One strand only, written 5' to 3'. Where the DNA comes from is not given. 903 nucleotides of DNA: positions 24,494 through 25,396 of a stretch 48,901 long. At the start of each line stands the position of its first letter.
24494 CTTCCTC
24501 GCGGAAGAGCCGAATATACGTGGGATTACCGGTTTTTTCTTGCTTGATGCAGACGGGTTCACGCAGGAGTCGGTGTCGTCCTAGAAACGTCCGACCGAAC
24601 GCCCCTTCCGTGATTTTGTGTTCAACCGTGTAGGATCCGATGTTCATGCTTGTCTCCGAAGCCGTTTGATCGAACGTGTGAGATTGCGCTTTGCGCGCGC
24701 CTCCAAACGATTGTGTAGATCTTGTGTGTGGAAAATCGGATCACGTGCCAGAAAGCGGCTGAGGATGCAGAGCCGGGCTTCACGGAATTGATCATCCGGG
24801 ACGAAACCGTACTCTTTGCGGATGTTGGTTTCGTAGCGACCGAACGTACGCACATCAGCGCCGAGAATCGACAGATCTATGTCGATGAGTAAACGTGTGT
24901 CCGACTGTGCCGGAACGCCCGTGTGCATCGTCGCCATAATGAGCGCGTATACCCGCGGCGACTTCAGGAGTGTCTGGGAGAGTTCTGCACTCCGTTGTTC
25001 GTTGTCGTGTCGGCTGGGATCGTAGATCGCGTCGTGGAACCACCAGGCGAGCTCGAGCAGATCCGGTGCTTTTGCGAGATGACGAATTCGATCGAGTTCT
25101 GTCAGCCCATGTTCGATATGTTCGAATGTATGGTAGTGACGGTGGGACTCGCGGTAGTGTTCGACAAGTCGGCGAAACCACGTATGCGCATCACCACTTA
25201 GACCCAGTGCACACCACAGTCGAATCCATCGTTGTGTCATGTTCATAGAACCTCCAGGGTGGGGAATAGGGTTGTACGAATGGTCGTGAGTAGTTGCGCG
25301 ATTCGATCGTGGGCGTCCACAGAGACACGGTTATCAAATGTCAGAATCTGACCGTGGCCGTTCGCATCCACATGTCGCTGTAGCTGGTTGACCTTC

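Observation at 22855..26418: Overlapping four-gene operon: PPAT-DPCK fusion / HD hydrolase / minimal non-RD Ser-Thr kinase / vWA protein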

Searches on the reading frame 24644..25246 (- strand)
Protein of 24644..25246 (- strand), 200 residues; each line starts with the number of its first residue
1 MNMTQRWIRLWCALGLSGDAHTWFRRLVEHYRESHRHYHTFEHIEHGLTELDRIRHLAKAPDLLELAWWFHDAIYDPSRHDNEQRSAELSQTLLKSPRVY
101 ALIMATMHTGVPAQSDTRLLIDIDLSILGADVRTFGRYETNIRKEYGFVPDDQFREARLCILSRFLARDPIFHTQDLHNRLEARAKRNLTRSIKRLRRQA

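Call 3: search_protein_families(library=pfam, proteins=[window:24644-25246:-], max_evalue=0.01)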
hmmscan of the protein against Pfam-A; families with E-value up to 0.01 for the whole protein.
window:24644-25246:- (200 aa): 0 families

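Call 4: search_protein_families(library=ncbifam, proteins=[window:24644-25246:-], max_evalue=0.01)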
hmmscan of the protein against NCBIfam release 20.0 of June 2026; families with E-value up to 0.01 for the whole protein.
window:24644-25246:- (200 aa): 0 families

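Call 6: search_protein_families(library=padloc, proteins=[window:24644-25246:-], max_evalue=1)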
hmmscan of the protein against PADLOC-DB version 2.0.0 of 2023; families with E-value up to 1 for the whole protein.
window:24644-25246:- (200 aa): 0 families

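Call 7: search_protein_families(library=pfam, proteins=[window:24644-25246:-], max_evalue=10)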
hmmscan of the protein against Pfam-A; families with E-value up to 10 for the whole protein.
window:24644-25246:- (200 aa): 0 families

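Call 8: search_solved_structures(query=window:24644-25246:-, max_evalue=10, show_alignments=2)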
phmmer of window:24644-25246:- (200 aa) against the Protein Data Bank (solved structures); distinct sequences matched with E-value up to 10: 1.
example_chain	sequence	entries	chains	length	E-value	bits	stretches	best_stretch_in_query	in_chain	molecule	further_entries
6imm_P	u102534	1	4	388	0.98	12.1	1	8-38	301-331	Spike glycoprotein E2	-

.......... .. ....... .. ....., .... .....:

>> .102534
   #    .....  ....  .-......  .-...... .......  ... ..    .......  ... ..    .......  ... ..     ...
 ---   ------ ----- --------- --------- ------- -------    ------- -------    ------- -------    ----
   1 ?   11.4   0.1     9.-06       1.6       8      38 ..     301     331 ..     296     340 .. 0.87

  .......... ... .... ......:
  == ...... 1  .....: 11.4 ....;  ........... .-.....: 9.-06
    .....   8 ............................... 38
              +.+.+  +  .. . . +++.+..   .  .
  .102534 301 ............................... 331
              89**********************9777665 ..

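Call 11: find_homologous_proteins(query=window:24644-25246:-, max_evalue=0.001)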
Query window:24644-25246:- (200 aa): 2314 proteins with E <= 0.001 among 2472 candidates; the best 120 are listed.
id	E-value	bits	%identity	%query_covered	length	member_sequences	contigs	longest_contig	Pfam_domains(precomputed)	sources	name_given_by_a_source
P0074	6.6e-132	455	100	100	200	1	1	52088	-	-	-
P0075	2.5e-52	195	50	98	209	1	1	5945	-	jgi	jgi:predicted metal-dependent HD superfamily phosphohydrolase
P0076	5.5e-50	188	49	98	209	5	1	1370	-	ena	-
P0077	1.1e-49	187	48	96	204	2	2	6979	-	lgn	-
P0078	1.1e-49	187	49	98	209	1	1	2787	-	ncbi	-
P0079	1.6e-49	186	47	98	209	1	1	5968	-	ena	-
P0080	1.7e-49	186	48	96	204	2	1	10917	-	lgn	-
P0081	1.7e-49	186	49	98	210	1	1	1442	-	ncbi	-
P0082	1.9e-49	186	47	96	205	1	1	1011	-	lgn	-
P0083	2.4e-49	186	48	96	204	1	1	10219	-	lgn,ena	-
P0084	4.8e-49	185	48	96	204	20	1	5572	-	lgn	-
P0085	6.3e-49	184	48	96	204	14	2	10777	-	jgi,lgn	-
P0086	1.0e-48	184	49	95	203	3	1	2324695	-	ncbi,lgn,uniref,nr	ncbi:N-methyl-D-aspartate receptor NMDAR2C subunit [Pseudoxanthomonas sp. Root65]|uniref:HD domain-c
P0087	1.9e-48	183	48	98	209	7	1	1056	-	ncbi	-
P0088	2.5e-48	182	47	98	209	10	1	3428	-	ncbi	-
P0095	1.3e-47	180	48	96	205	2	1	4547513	-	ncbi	ncbi:HD domain-containing protein [Pseudoxanthomonas wuyuanensis]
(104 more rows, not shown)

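Call 71: predict_structure(alignment_id=A5)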
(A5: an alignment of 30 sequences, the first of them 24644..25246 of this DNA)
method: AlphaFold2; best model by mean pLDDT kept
length: 200 residues; sequences in the alignment: 30
mean_pLDDT: 96.4   pTM: 0.91
mean pLDDT of the five models: 96.4, 96.3, 96.1, 95.9, 95.6
residues with pLDDT >= 90: 191; 70-90: 9; 50-70: 0; < 50: 0
segments of 3 or more residues with pLDDT < 50: none
pLDDT, mean of each block of 10 residues (from residue 1): 95 95 97 97 97 98 98 96 97 94 93 93 98 98 98 97 96 97 99 96
secondary structure, 60 per line:
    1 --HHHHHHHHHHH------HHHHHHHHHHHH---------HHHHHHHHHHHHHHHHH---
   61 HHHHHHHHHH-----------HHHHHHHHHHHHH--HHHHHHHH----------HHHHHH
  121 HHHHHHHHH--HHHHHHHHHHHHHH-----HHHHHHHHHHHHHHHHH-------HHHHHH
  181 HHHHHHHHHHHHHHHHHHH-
elements in order: H3-13 H20-31 H41-57 H61-70 H82-94 H97-104 H115-129 H132-145 H151-167 H175-199

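Call 74: fold_search(model_id=the predicted structure, library=pdb)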
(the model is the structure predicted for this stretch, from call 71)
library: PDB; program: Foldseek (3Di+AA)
matches with E <= 10: 294; with E <= 0.001: 0
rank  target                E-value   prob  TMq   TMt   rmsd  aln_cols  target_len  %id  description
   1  4qge_B                8.8e-02  1.00  0.62  0.42   6.9       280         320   12  phosphodiesterase-9A in complex with inhibitor WYQ-C36D (released 2014-12-10)
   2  1f0j_B                1.4e-01  1.00  0.62  0.40   6.9       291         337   14  CATALYTIC DOMAIN OF HUMAN PHOSPHODIESTERASE 4B2B (released 2000-07-26)
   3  5sg7_A                1.6e-01  1.00  0.58  0.40   6.4       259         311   12  CRYSTAL STRUCTURE OF HUMAN PHOSPHODIESTERASE 10 IN COMPLEX WITH N1=C(C(=O)C=CN1c2cccc(c2)C(F)(F)F)c3ccnn3c4c(cccc4)F,  (released 2022-10-12)
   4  7faq                  1.7e-01  0.99  0.58  0.43   6.6       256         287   12  Crystal structure of PDE5A in complex with inhibitor L1 (released 2022-05-18)
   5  6ezu_B                1.8e-01  0.98  0.55  0.38   7.1       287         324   12  Schistosoma mansoni Phosphodiesterase 4A (released 2018-12-12)
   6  2h42_B                1.8e-01  0.97  0.53  0.37   8.6       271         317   15  Crystal structure of PDE5 in complex with sildenafil (released 2006-06-06)
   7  1t9s_A                2.0e-01  0.97  0.54  0.36   7.5       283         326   13  Catalytic Domain Of Human Phosphodiesterase 5A in Complex with GMP (released 2004-08-03)
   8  5sg4                  2.4e-01  0.96  0.50  0.35   7.2       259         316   12  CRYSTAL STRUCTURE OF HUMAN PHOSPHODIESTERASE 10 IN COMPLEX WITH N(C(=O)c1c(cnn1C)C(=O)N)c3ccc2[nH]c(nc2c3)c4cccc(c4)Cl,  (released 2022-10-12)
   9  5vyd_A                2.5e-01  0.99  0.57  0.40   6.8       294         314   12  Crystal structure of phosphodiesterase domain of RhoPDE fusion protein from the Choanoflagellate Salpingoeca rosetta (released 2017-10-18)
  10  5dh4_A                2.5e-01  0.98  0.55  0.38   6.5       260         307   14  PDE10 complexed with 5-chloro-N-[(2,4-dimethylthiazol-5-yl)methyl]pyrazolo[1,5-a]pyrimidin-7-amine (released 2016-01-27)
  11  4w1o_A                2.6e-01  0.99  0.61  0.42   6.7       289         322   13  PDE4D complexed with inhibitor (released 2014-11-05)
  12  3ly2_F                2.8e-01  0.99  0.59  0.39   7.7       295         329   13  Catalytic Domain of Human Phosphodiesterase 4B in Complex with A Coumarin-Based Inhibitor (released 2010-04-28)
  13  3ly2_C                2.8e-01  0.98  0.60  0.39   8.0       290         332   15  Catalytic Domain of Human Phosphodiesterase 4B in Complex with A Coumarin-Based Inhibitor (released 2010-04-28)
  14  2h42_A                2.8e-01  0.97  0.55  0.37   7.8       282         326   12  Crystal structure of PDE5 in complex with sildenafil (released 2006-06-06)
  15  3ly2_D                3.0e-01  0.98  0.59  0.39   7.7       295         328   13  Catalytic Domain of Human Phosphodiesterase 4B in Complex with A Coumarin-Based Inhibitor (released 2010-04-28)
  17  2pjq_D                3.2e-01  0.96  0.52  0.51   6.2       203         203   14  Crystal structure of Q88U62_LACPL from Lactobacillus plantarum. Northeast Structural Genomics target LpR71 (released 2007-05-01)
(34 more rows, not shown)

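Call 100: find_encoding_contigs(protein=P0095, flank=6000, max_places=3)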
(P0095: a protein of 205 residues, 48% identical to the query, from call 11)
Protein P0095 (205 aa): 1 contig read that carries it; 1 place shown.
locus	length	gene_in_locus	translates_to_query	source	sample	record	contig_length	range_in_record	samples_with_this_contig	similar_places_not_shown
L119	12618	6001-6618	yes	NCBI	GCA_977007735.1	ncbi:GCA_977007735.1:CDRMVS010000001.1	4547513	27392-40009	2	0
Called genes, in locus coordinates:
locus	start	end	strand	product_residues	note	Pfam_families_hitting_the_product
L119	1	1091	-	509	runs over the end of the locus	PF00171:Aldedh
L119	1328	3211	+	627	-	PF26965:MimR_N, PF01590:GAF, PF00158:Sigma54_activat, PF14532:Sigma54_activ_2, PF07728:AAA_5, PF25601:AAA_lid_14, PF02954:HTH_8, PF13556:HTH_30 (weak)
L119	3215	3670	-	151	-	PF00127:Copper-bind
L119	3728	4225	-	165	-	PF11695:DUF3291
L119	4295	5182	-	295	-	PF00351:Biopterin_H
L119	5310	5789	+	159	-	PF01047:MarR (weak), PF13404:HTH_AsnC-type, PF13412:HTH_24, PF01037:AsnC_trans_reg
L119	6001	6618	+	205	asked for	-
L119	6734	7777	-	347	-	PF01734:Patatin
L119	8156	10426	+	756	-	PF07715:Plug, PF00593:TonB_dep_Rec_b-barrel, PF13505:OMP_b-brl (weak)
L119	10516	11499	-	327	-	PF01073:3Beta_HSD, PF01370:Epimerase, PF04321:RmlD_sub_bind, PF16363:GDP_Man_Dehyd, PF02719:Polysacc_synt_2, PF07993:NAD_binding_4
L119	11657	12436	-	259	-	PF01694:Rhomboid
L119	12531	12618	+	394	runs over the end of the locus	PF17785:PUA_3, PF10672:Methyltrans_SAM, PF06325:PrmA, PF02475:TRM5-TYW2_MTfase (weak), PF01728:FtsJ, PF03602:Cons_hypoth95, PF13847:Methyltransf_31, PF13649:Methyltransf_25, +3 more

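Call 104: search_protein_families(library=phrogs, proteins=[window:24644-25246:-], max_evalue=0.001)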
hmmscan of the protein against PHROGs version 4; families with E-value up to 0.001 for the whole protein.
window:24644-25246:- (200 aa): 1 family
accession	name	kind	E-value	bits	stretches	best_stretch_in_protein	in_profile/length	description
phrog_19425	-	other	1.9e-27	97.3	1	27-197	12-204/207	phosphohydrolase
